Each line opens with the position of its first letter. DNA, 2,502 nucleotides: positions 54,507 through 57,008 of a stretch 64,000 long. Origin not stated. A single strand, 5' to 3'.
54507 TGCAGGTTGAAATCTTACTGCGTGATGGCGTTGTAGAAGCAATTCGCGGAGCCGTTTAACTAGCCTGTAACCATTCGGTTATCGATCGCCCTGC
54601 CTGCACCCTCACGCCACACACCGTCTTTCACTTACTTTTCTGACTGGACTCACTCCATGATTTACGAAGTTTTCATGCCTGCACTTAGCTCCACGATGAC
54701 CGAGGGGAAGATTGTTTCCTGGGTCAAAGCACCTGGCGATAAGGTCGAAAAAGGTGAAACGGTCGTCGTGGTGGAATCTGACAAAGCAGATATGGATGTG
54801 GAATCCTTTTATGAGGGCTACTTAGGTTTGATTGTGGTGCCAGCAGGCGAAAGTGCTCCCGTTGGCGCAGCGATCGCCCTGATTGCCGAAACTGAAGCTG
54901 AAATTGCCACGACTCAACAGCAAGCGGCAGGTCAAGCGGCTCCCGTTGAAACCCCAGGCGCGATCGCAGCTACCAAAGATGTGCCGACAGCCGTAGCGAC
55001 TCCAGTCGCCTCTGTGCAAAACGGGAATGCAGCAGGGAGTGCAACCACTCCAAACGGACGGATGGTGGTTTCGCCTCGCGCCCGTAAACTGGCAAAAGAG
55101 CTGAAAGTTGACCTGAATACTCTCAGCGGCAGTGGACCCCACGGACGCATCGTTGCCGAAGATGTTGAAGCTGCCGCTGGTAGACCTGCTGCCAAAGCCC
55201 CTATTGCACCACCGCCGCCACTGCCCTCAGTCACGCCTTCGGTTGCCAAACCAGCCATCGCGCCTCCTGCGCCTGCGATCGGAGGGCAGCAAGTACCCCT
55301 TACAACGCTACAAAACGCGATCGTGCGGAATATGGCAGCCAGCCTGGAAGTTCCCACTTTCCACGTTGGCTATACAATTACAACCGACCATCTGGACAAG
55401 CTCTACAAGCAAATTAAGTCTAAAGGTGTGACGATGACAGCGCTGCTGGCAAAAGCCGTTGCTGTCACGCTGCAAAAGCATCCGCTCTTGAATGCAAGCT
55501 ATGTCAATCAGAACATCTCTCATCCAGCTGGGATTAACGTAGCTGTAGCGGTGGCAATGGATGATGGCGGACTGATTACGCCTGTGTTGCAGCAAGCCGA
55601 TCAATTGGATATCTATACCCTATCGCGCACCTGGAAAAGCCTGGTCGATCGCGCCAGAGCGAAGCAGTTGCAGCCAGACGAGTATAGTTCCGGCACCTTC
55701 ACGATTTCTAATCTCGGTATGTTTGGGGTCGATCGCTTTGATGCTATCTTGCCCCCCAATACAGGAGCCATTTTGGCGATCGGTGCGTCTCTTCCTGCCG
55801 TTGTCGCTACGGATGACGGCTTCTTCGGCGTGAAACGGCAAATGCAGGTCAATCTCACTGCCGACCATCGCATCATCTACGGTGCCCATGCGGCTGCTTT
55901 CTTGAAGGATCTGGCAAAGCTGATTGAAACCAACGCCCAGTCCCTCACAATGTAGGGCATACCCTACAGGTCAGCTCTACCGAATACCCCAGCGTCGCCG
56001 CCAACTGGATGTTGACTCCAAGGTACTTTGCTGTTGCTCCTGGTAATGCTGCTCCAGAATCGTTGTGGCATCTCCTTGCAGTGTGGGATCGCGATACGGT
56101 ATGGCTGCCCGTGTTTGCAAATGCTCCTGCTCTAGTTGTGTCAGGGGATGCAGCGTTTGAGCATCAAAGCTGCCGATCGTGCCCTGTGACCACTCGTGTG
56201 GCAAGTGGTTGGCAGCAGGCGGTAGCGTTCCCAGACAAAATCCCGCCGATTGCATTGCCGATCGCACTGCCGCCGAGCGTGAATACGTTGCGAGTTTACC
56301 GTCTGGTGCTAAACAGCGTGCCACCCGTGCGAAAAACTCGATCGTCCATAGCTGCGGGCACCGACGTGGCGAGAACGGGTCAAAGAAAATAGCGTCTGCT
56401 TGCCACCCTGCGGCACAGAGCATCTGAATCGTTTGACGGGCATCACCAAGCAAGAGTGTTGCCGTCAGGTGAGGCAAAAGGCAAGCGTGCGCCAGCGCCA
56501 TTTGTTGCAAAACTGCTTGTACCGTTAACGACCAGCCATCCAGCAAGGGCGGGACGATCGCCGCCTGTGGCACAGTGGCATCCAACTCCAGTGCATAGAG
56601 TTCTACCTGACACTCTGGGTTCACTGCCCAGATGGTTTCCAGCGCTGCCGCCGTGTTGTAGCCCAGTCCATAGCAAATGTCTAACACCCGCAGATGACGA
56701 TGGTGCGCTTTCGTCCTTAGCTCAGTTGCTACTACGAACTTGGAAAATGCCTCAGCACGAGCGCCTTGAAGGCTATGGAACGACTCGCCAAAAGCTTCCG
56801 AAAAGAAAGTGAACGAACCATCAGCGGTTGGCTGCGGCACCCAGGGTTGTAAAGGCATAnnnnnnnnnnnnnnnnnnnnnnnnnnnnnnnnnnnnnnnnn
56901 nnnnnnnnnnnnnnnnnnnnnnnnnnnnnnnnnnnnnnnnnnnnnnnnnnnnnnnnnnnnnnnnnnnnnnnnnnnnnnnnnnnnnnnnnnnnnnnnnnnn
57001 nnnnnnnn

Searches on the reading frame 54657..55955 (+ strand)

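Call 84: search_protein_families(library=pfam, proteins=[window:54657-55955:+], max_evalue=0.001)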
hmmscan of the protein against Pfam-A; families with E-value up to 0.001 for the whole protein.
window:54657-55955:+ (432 aa): 3 families
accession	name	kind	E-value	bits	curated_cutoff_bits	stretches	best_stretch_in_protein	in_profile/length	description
PF00198.28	2-oxoacid_dh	-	3.5e-62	210.3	23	1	211-428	5-229/232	2-oxoacid dehydrogenases acyltransferase (catalytic domain)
PF00364.28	Biotin_lipoyl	-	9.7e-17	61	22.1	1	4-76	2-73/73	Biotin-requiring enzyme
PF02817.22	E3_binding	-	4.6e-16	59.2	23.7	1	138-171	3-36/36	e3 binding domain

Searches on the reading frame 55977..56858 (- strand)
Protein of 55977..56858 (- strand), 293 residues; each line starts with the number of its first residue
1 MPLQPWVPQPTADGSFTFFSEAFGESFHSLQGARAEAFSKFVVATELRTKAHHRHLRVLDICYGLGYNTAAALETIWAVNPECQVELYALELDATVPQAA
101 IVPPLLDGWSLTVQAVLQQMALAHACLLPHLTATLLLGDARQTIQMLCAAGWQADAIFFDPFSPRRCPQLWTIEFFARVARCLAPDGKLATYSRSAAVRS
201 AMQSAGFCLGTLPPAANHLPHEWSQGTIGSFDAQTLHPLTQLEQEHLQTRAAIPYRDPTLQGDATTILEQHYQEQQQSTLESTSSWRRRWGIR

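Call 84: search_protein_families(library=pfam, proteins=[window:55977-56858:-], max_evalue=0.001)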
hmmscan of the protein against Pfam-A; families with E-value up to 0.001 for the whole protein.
window:55977-56858:- (293 aa): 1 family
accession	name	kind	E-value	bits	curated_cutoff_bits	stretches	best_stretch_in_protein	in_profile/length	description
PF05430.17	Methyltransf_30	-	1.6e-23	83.4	22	1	113-214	11-111/124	S-adenosyl-L-methionine-dependent methyltransferase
